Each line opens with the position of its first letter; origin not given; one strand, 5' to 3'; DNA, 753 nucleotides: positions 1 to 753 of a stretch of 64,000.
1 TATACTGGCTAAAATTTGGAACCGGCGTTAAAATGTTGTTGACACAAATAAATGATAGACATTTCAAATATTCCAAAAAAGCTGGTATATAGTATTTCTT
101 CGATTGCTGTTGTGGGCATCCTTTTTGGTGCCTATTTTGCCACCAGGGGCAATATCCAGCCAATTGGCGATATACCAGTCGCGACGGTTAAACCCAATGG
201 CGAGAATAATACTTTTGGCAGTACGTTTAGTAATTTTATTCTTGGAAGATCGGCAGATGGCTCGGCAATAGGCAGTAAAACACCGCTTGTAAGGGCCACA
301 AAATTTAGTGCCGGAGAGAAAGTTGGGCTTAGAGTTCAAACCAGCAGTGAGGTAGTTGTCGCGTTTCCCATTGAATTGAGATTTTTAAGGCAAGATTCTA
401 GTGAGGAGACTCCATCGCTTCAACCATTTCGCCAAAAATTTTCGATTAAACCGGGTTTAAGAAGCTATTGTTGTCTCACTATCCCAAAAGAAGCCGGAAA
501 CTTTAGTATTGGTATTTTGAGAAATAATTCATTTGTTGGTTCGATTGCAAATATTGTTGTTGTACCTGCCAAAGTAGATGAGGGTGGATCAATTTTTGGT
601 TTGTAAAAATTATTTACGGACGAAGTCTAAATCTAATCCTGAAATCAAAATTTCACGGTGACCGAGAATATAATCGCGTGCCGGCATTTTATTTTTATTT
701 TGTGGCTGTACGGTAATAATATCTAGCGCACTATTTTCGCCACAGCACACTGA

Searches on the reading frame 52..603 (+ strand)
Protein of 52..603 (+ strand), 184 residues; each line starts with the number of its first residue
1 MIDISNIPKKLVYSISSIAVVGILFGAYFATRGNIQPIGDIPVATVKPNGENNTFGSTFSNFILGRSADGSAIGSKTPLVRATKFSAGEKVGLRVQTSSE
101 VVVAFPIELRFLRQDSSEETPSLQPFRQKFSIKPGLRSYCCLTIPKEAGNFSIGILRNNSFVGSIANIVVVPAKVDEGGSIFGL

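Call 103: search_protein_families(library=padloc, alignment_id=A6, max_evalue=0.00001)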
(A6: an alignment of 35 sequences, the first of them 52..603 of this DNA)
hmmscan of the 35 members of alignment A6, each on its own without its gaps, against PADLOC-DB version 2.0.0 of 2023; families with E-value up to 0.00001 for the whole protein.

A. member 1, window:52-603:+ (184 aa): 0 families

B. families by the number of members that match (of 35 scanned): 0 families
